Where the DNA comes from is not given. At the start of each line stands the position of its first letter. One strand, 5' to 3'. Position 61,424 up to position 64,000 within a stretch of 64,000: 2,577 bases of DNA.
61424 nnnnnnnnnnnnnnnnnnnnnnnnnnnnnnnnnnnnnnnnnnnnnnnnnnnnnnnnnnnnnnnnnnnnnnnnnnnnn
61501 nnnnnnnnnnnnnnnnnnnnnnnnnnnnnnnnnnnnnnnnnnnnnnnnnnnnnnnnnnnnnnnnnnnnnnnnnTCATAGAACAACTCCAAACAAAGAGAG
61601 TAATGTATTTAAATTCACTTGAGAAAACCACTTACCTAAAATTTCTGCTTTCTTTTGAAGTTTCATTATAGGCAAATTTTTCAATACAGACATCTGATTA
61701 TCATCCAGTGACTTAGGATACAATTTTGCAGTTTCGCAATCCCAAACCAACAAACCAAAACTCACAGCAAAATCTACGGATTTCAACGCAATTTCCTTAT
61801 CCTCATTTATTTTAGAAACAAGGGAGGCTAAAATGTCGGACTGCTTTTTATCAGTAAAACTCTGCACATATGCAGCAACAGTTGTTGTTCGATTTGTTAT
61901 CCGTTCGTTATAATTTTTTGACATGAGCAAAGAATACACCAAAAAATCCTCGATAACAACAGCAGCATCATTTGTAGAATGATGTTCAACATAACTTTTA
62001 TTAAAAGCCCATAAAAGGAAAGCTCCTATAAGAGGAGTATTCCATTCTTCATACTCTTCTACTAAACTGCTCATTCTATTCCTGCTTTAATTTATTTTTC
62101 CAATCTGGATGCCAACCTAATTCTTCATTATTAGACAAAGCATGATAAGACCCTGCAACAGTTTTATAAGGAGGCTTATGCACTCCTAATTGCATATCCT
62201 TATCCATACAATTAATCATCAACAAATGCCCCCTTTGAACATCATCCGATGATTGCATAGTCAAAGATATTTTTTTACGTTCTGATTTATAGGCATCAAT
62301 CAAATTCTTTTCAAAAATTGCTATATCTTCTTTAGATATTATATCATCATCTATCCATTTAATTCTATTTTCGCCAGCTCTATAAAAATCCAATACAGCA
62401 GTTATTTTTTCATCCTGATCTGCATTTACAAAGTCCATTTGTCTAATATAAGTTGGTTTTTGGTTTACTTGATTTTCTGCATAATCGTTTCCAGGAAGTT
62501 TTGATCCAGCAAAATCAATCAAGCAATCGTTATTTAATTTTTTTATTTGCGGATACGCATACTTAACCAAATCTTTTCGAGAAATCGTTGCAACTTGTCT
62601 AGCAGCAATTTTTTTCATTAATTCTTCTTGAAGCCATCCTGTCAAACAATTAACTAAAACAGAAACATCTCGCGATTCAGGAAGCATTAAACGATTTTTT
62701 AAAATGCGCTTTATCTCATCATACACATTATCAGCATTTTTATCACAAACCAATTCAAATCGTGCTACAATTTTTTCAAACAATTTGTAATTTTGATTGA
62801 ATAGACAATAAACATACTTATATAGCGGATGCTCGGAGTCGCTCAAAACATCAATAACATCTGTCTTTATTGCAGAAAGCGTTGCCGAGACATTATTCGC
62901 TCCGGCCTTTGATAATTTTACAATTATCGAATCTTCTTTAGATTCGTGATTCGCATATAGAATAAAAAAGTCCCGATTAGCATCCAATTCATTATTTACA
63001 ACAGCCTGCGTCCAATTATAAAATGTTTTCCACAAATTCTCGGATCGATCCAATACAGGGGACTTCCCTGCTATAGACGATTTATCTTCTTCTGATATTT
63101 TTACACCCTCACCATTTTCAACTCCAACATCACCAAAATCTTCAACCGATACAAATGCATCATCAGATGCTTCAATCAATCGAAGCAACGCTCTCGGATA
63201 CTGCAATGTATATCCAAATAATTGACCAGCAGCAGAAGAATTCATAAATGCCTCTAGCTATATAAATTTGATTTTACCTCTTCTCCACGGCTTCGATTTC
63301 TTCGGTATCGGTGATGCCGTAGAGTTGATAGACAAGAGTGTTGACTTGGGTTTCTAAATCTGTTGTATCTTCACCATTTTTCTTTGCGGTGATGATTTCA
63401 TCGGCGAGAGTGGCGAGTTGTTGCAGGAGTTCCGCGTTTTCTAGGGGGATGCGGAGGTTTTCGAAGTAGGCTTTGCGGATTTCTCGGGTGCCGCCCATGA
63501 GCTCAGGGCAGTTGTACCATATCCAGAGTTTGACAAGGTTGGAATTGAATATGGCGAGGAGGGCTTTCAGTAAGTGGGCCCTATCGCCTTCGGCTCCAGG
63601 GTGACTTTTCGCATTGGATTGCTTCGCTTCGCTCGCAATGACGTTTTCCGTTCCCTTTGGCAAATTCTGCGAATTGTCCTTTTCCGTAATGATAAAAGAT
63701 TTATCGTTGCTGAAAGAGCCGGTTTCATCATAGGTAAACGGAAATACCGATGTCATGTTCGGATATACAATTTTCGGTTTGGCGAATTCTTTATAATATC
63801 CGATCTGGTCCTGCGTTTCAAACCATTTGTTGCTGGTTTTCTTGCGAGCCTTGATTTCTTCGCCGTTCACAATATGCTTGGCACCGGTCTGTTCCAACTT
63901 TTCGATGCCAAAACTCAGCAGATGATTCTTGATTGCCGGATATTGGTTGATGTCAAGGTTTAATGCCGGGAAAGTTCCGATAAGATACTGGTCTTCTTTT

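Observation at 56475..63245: Sharp-edged AT-rich five-gene cassette joining a Lamassu-type module to a Septu-like ATPase-HNH pair as one apparent operon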

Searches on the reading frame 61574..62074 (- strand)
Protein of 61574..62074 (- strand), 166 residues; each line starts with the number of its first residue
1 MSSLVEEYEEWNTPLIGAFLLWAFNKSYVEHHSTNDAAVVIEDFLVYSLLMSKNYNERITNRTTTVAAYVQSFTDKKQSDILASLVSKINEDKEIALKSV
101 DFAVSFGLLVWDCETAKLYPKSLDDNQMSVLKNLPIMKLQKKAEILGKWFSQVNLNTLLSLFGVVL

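Call 3: search_protein_families(library=padloc, proteins=[window:61574-62074:-], max_evalue=0.01)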
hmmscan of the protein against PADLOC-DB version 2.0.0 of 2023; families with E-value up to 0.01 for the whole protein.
window:61574-62074:- (166 aa): 0 families

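Call 4: search_protein_families(library=pfam, proteins=[window:61574-62074:-], max_evalue=0.01)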
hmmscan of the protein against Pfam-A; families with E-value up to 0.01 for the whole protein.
window:61574-62074:- (166 aa): 1 family
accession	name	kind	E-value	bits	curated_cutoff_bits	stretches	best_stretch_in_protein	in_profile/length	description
PF20131.4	MC3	-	9.1e-15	54.9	23.2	1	2-164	2-157/159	ABC-three component (ABC-3C) system Middle Component 3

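Call 5: search_protein_families(library=ncbifam, proteins=[window:61574-62074:-], max_evalue=0.01)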
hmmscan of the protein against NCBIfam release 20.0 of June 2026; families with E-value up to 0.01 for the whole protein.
window:61574-62074:- (166 aa): 0 families

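Call 88: search_solved_structures(query=window:61577-62074:-, max_evalue=0.01)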
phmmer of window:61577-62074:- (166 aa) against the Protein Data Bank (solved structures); distinct sequences matched with E-value up to 0.01: 4.
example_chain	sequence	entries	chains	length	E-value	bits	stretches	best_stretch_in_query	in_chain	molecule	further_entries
9hqu_D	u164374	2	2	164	5e-06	29.9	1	6-162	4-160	LmuC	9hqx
9uxh_D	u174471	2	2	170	0.0065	19.8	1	4-154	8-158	Lamassu C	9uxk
9uxl_D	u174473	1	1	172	0.0068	19.7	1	4-154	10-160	Lamassu C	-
9ny5_C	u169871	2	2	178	0.0075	19.6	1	4-154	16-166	LmuC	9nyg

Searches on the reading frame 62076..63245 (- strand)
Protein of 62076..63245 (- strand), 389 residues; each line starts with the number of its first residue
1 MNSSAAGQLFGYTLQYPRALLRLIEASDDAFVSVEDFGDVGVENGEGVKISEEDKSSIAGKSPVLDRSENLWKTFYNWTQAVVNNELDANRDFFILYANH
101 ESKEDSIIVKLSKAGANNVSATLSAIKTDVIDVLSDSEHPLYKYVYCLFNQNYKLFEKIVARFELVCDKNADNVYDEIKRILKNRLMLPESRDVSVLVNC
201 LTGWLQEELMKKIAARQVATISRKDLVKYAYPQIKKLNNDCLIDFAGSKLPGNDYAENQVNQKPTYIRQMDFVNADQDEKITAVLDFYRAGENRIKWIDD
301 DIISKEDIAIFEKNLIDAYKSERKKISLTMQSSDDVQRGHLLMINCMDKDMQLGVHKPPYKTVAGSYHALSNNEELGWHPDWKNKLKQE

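Call 3: search_protein_families(library=padloc, proteins=[window:62076-63245:-], max_evalue=0.01)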
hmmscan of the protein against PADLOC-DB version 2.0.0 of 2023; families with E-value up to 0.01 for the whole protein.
window:62076-63245:- (389 aa): 1 family
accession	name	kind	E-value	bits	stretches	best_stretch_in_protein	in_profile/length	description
PDLC03848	LmuA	-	4.1e-42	143.9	1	1-386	4-370/373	-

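Call 4: search_protein_families(library=pfam, proteins=[window:62076-63245:-], max_evalue=0.01)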
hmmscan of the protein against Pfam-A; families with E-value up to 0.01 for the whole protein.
window:62076-63245:- (389 aa): 1 family
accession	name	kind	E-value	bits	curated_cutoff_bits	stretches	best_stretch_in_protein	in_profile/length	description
PF20283.3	CTD7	-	1.3e-18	67.8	27.6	1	266-385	1-125/126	C-terminal domain 7 of the ABC-three component (ABC-3C) systems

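Call 5: search_protein_families(library=ncbifam, proteins=[window:62076-63245:-], max_evalue=0.01)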
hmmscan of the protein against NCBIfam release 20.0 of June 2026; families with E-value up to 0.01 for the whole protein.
window:62076-63245:- (389 aa): 0 families

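Call 40: search_solved_structures(query=window:62079-63245:-, max_evalue=0.01, show_alignments=1)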
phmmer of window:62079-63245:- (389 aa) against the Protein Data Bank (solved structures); distinct sequences matched with E-value up to 0.01: 4.
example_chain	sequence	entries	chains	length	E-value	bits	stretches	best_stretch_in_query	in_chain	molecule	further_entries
9hqu_C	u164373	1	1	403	6.9e-33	117.6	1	5-388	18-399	ABC-three component systems C-terminal domain-containing protein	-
9hqx_A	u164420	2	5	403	2e-32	116.1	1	5-388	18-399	ABC-three component systems C-terminal domain-containing protein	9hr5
9nxx_A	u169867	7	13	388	3.6e-26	95.5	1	3-386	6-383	ABC-three component systems C-terminal domain-containing protein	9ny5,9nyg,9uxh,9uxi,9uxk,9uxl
9ny1_A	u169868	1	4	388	2.2e-25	92.9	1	3-386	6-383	ABC-three component systems C-terminal domain-containing protein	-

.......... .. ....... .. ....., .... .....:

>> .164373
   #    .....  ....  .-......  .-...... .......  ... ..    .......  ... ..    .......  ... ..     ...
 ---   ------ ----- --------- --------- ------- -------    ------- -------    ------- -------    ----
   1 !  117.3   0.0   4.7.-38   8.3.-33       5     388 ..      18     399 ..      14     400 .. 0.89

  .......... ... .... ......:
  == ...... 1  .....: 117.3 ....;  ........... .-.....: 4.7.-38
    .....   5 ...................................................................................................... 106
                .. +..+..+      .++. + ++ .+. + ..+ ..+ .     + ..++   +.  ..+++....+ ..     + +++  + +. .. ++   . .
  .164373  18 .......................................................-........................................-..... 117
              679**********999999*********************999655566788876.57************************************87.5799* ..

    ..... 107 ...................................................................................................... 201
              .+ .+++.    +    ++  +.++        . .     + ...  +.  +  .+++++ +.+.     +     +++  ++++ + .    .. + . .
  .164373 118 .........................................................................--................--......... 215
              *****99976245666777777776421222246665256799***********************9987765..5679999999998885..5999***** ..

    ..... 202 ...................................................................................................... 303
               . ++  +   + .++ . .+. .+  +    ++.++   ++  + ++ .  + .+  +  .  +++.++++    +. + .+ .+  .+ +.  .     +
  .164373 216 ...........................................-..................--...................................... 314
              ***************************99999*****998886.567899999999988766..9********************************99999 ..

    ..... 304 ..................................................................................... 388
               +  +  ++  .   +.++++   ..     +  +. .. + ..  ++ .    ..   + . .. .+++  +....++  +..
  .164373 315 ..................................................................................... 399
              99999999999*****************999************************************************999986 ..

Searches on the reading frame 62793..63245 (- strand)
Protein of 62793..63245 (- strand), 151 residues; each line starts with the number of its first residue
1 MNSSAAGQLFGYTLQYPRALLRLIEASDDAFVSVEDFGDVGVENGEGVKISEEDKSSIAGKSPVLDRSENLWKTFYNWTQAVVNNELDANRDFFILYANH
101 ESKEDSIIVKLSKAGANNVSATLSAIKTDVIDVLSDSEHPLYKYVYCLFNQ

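Call 90: search_solved_structures(query=window:62793-63245:-, max_evalue=0.01, show_alignments=4)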
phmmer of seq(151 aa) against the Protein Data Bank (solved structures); distinct sequences matched with E-value up to 0.01: 4.
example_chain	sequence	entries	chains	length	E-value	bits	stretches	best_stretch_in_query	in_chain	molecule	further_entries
9nxx_A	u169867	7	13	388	4.5e-12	49.7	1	3-116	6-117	ABC-three component systems C-terminal domain-containing protein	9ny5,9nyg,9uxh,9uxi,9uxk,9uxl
9hqu_C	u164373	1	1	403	1.8e-11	47.7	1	5-116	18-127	ABC-three component systems C-terminal domain-containing protein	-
9ny1_A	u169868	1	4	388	3.1e-11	47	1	3-116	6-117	ABC-three component systems C-terminal domain-containing protein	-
9hqx_A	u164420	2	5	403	5.5e-11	46.2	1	5-116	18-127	ABC-three component systems C-terminal domain-containing protein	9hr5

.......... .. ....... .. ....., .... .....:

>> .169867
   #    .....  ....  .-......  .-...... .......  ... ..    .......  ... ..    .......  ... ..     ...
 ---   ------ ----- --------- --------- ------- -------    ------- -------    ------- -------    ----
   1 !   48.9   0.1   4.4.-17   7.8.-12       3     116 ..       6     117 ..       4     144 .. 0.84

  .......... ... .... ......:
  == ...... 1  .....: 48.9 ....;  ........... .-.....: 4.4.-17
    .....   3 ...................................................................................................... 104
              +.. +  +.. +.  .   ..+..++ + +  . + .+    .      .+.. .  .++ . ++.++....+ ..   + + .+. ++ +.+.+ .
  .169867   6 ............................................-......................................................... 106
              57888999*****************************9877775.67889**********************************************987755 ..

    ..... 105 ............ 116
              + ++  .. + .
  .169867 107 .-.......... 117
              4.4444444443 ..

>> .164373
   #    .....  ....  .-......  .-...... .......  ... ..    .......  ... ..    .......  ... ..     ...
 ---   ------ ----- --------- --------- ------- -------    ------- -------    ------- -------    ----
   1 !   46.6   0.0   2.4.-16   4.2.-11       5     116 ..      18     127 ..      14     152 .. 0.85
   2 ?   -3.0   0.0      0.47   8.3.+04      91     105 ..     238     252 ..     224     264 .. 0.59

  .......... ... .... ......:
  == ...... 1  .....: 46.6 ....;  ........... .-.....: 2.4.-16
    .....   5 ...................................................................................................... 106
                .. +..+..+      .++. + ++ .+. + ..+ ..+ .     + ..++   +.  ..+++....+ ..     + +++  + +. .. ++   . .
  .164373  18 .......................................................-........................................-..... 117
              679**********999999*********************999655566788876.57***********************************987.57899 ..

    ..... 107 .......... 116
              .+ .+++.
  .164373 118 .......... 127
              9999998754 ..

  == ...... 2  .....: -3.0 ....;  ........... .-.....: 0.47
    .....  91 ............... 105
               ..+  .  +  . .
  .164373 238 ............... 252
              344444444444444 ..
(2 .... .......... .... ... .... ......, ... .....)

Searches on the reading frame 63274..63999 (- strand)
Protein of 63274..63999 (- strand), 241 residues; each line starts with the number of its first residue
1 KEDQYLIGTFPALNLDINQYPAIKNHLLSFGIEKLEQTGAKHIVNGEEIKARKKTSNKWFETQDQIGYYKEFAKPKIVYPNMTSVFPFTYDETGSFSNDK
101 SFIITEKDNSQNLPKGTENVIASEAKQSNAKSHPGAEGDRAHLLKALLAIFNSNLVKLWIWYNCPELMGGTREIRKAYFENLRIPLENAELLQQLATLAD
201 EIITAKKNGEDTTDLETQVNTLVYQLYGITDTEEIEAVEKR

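Call 15: search_protein_families(library=pfam, proteins=[window:63274-63999:-], max_evalue=0.001)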
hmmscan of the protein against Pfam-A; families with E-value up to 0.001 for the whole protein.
window:63274-63999:- (241 aa): 1 family
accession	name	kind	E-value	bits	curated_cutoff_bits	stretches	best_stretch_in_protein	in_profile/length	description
PF12950.13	TaqI_C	-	8.9e-08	32.8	26.5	1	47-112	24-77/118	TaqI-like C-terminal specificity domain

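Call 66: search_protein_families(library=padloc, proteins=[window:63274-63999:-], max_evalue=0.001)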
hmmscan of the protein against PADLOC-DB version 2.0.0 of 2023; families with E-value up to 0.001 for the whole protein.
window:63274-63999:- (241 aa): 6 families
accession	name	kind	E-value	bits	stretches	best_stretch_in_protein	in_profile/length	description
PDLC03596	REase_MTase_IIG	-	2.7e-33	113.1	2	5-107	941-1042/1148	Type IIG restriction enzyme-methyltransferase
PDLC03612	REase_MTase_IIG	-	3e-15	53.5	1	142-240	1141-1245/1247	Type IIG restriction enzyme-methyltransferase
PDLC03226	MTase_II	-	6.8e-07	26.3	0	16-111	403-486/579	Type II methyltransferase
PDLC03313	MTase_II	-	1.2e-06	25.4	1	144-239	475-560/563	Type II methyltransferase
PDLC03348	MTase_II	-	7.1e-05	19.5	1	144-240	621-711/727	Type II methyltransferase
PDLC03347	MTase_II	-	0.00059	16.7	0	138-232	381-472/488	Type II methyltransferase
